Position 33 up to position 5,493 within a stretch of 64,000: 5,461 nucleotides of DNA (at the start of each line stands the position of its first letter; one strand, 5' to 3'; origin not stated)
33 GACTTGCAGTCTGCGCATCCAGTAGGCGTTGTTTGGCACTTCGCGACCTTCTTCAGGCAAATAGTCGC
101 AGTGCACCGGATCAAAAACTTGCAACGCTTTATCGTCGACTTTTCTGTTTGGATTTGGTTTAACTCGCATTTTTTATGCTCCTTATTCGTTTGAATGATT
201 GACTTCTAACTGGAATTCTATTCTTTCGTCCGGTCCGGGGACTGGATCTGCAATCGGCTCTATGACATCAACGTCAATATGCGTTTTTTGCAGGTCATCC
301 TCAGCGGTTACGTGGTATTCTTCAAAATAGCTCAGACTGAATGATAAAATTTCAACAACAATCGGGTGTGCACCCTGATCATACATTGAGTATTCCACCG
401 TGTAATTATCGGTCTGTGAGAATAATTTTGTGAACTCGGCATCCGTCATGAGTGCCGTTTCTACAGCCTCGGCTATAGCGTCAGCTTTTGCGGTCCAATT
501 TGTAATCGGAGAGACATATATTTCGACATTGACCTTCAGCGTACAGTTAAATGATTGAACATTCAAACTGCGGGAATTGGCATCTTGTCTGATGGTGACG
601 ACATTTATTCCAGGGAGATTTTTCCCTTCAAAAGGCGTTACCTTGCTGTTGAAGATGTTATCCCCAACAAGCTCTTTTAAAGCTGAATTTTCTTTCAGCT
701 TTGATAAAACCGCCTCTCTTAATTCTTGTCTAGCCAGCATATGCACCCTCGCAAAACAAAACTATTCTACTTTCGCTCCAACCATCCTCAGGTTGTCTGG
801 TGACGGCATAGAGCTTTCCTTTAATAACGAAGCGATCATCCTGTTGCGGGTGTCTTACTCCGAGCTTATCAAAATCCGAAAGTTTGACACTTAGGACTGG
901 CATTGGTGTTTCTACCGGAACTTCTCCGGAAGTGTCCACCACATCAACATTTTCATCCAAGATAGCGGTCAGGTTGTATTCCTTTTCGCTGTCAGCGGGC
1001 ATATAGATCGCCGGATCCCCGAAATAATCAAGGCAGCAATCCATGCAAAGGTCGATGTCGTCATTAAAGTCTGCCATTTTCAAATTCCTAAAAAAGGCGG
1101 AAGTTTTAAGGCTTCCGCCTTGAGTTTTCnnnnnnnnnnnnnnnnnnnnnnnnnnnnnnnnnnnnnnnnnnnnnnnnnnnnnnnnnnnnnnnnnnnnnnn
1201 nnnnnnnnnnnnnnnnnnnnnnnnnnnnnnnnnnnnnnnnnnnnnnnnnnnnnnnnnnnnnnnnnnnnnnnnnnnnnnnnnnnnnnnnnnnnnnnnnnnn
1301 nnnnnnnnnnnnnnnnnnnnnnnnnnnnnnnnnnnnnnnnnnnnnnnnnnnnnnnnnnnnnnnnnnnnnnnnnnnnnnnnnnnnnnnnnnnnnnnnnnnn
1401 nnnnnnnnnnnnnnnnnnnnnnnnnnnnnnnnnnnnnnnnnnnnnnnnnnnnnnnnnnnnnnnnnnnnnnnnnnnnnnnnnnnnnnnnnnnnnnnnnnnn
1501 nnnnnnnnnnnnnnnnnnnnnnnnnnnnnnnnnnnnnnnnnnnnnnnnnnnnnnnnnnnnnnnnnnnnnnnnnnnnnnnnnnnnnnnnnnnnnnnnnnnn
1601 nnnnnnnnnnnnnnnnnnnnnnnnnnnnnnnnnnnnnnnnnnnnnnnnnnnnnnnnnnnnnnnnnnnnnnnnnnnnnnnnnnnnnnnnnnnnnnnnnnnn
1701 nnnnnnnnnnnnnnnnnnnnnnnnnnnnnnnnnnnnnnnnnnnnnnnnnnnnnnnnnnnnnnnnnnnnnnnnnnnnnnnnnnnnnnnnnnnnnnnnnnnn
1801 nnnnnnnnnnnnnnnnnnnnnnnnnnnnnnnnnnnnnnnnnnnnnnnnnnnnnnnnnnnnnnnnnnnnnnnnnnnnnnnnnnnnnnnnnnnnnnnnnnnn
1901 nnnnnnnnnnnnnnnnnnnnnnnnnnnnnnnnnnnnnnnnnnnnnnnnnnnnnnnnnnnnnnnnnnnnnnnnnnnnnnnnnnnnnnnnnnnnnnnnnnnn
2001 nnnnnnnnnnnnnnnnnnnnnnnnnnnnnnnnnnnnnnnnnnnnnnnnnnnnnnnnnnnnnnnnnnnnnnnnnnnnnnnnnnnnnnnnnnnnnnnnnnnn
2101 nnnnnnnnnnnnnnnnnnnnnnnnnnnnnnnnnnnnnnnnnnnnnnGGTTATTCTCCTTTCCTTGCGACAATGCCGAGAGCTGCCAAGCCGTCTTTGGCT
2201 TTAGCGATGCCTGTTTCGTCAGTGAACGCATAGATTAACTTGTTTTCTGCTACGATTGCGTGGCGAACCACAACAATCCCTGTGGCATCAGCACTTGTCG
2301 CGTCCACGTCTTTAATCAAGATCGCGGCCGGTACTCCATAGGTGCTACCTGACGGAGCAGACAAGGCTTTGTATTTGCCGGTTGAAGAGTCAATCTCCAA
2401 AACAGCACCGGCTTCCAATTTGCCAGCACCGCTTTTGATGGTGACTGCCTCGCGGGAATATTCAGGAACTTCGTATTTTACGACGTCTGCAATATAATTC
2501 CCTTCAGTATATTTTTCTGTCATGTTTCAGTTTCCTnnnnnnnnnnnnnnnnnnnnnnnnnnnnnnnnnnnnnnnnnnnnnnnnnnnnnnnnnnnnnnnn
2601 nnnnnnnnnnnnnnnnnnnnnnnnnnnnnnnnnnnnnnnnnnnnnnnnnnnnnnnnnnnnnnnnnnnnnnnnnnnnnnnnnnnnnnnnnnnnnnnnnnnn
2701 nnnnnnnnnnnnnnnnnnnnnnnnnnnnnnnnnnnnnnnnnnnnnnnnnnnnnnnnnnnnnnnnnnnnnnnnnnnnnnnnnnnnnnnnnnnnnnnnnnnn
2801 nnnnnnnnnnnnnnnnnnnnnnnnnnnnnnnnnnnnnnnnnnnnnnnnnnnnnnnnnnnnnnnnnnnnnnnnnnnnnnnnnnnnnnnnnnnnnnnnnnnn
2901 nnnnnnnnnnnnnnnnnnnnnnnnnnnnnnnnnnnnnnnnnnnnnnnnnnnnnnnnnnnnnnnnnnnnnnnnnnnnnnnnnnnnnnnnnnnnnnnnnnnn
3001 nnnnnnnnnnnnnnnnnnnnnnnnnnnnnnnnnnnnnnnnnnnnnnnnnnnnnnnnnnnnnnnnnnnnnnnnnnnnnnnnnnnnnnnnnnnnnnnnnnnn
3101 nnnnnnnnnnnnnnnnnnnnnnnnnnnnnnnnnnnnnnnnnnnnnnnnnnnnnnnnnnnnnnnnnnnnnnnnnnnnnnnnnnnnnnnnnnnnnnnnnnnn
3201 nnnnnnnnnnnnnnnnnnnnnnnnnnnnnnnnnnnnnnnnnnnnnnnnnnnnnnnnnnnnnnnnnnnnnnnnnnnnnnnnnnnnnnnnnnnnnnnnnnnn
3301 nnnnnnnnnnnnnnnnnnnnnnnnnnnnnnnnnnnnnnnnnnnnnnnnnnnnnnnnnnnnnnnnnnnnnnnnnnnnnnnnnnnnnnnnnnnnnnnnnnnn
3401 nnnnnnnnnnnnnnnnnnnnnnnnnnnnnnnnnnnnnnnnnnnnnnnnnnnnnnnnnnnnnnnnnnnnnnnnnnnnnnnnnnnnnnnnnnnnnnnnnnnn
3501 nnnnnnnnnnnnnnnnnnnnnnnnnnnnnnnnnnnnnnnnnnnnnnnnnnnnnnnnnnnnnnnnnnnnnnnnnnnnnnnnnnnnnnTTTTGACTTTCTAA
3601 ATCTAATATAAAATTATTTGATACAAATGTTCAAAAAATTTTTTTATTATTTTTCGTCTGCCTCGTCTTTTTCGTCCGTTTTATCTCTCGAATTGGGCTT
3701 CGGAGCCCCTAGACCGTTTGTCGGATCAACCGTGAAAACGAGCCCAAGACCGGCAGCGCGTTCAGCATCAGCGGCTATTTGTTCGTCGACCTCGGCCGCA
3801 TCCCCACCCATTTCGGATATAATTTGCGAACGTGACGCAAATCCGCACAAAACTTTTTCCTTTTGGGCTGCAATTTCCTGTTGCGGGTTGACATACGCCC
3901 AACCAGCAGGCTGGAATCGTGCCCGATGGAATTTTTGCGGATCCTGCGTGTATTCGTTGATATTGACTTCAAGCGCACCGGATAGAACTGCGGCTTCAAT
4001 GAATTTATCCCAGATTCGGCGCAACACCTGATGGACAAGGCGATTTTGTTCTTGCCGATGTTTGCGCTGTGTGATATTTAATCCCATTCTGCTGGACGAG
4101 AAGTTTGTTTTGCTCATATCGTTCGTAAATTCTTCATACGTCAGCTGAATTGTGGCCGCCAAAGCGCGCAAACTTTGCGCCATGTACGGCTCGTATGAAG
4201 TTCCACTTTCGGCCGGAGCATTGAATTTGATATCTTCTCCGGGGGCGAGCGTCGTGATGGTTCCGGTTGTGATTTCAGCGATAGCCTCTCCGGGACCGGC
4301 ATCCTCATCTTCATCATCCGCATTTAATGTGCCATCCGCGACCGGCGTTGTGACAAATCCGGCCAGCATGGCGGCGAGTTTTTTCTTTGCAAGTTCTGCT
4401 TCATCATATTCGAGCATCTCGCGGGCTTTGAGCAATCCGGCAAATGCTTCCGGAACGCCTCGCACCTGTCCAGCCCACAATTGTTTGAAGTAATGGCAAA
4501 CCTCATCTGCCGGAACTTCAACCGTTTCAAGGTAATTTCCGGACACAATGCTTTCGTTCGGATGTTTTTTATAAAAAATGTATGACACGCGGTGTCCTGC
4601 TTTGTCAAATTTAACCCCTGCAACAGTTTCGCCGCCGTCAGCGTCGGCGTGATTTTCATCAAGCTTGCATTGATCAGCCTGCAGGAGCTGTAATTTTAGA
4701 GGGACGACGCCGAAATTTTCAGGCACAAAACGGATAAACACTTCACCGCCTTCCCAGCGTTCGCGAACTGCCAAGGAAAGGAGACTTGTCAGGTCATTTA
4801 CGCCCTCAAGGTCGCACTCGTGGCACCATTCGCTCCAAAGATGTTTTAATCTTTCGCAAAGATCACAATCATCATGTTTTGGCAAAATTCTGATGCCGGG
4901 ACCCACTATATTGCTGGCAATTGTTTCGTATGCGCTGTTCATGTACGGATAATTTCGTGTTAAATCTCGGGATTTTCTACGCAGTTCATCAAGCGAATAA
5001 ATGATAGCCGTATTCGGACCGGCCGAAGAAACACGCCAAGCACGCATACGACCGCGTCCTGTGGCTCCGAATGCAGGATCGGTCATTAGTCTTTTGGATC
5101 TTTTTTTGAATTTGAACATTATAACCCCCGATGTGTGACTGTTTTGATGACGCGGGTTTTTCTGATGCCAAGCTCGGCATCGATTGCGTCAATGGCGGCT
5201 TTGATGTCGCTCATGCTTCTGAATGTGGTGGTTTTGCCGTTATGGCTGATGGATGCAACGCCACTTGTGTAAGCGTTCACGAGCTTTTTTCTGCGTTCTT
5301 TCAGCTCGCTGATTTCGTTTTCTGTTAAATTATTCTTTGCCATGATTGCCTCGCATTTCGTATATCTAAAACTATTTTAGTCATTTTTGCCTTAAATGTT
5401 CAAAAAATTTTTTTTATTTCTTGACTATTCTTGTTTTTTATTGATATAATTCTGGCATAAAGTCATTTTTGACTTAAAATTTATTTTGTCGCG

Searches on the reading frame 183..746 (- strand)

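Call 26: search_protein_families(library=phrogs, proteins=[window:183-746:-], max_evalue=0.001)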
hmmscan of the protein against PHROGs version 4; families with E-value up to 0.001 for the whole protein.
window:183-746:- (187 aa): 4 families
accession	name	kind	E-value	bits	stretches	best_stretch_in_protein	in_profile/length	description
phrog_6774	-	unknown function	2.1e-13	51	1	4-168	3-170/180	-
phrog_20428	-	connector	4.5e-12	47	1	4-151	2-144/178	tail terminator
phrog_4204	-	connector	2.8e-11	44.7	1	6-140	5-137/147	tail terminator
phrog_37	-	connector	1.7e-06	29.2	1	3-140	1-131/133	tail terminator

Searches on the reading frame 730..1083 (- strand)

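Call 26: search_protein_families(library=phrogs, proteins=[window:730-1083:-], max_evalue=0.001)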
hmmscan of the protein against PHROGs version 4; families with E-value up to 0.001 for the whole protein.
window:730-1083:- (117 aa): 1 family
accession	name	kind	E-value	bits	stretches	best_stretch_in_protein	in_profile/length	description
phrog_82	-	connector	7.6e-13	49.3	1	3-109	4-103/118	head closure Hc1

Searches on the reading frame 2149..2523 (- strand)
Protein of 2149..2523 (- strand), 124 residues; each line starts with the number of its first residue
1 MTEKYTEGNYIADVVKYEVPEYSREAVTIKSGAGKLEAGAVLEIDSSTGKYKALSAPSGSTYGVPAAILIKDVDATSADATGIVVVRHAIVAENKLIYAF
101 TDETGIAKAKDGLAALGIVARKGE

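Call 26: search_protein_families(library=phrogs, proteins=[window:2149-2523:-], max_evalue=0.001)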
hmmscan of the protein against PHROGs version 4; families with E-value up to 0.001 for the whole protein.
window:2149-2523:- (124 aa): 1 family
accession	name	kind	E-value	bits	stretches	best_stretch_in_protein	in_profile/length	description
phrog_49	-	head and packaging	9.7e-17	62.2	1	6-122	9-138/147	head decoration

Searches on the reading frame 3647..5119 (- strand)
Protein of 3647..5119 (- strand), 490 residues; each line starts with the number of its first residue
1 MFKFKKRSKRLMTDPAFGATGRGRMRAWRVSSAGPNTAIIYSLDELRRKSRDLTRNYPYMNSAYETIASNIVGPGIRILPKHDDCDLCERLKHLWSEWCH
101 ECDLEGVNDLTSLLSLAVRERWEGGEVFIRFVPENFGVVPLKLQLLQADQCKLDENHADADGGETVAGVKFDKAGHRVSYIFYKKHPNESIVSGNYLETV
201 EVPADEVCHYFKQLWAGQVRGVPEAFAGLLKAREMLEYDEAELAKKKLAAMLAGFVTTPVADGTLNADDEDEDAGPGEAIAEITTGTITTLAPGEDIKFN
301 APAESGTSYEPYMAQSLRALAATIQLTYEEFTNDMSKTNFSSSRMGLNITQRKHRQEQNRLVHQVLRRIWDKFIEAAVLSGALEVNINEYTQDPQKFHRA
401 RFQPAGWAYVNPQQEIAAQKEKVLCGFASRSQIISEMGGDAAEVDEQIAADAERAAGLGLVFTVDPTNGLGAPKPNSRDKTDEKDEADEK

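Call 8: search_protein_families(library=pfam, proteins=[window:3647-5119:-], max_evalue=0.01)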
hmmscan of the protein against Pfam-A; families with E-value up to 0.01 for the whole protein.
window:3647-5119:- (490 aa): 1 family
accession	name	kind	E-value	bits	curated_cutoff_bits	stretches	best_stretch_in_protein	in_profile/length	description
PF05136.18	Phage_portal_2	-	4.8e-95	319.1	32.9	1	23-358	3-354/354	Phage portal protein, lambda family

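Call 12: find_related_loci(query=window:3647-5119:-, collection=viral_contigs, flank=10000)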
Query window:3647-5119:- (490 aa) in viral_contigs; peptide patterns used: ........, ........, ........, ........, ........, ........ (x = any residue, [..] = any of these).
12 stretches matched a pattern; 2 encode a relative of the query (tblastn E <= 1e-3); 2 distinct loci.
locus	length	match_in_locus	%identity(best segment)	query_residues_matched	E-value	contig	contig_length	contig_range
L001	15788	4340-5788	89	1-483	0e+0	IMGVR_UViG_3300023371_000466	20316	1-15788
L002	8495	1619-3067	88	1-483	0e+0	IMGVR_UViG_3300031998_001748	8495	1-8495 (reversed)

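Call 13: find_related_loci(query=window:3647-5119:-, collection=genome_contigs, flank=10000)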
Query window:3647-5119:- (490 aa) in genome_contigs; peptide patterns used: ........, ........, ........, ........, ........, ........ (x = any residue, [..] = any of these).
114 stretches matched a pattern; 3 encode a relative of the query (tblastn E <= 1e-3); 3 distinct loci.
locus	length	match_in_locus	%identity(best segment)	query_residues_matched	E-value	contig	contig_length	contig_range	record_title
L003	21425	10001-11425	69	2-476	0e+0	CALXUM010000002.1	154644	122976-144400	MAG: uncultured Alphaproteobacteria bacterium isolate BRZ_CT__bin98 genome assembly, contig: BRZ_CT__NODE_166_length_154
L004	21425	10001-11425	68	2-476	0e+0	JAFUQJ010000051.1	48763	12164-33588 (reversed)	MAG: Alphaproteobacteria bacterium isolate RGIG4730 Roe_deer_Rectum.Co__c679338, whole genome shotgun sequence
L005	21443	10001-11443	66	1-486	0e+0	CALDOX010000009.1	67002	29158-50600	MAG TPA_asm: uncultured Alphaproteobacteria bacterium isolate SRR6425755_bin.60_CONCOCT_v1.1_MAG genome assembly, contig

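Call 41: find_related_loci(query=A4, collection=viral_contigs, flank=10000)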
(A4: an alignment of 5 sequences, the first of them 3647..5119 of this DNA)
Query A4 (490 aa) in viral_contigs; peptide patterns used: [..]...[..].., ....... (x = any residue, [..] = any of these).
31 stretches matched a pattern; 7 encode a relative of the query (tblastn E <= 1e-3); 7 distinct loci.
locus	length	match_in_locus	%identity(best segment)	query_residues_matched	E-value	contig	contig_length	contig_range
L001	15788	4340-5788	89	1-483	0e+0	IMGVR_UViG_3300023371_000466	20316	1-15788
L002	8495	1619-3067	88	1-483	0e+0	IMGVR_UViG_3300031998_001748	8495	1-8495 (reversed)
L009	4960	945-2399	73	1-484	0e+0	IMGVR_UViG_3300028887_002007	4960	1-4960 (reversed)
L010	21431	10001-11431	69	1-474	0e+0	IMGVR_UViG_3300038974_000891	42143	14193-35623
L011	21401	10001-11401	66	1-465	0e+0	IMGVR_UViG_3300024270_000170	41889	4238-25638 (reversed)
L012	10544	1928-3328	66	1-465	0e+0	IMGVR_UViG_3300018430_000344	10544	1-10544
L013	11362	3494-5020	21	28-490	5e-17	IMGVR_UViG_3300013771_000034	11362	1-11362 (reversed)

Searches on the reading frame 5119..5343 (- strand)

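Call 8: search_protein_families(library=pfam, proteins=[window:5119-5343:-], max_evalue=0.01)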
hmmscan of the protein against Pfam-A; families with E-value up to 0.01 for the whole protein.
window:5119-5343:- (74 aa): 0 families

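Call 26: search_protein_families(library=phrogs, proteins=[window:5119-5343:-], max_evalue=0.001)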
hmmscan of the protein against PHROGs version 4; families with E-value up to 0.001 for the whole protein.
window:5119-5343:- (74 aa): 1 family
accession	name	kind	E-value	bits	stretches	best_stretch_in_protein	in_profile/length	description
phrog_2545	-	connector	6.5e-11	43.1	1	12-73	2-67/68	head-tail adaptor Ad1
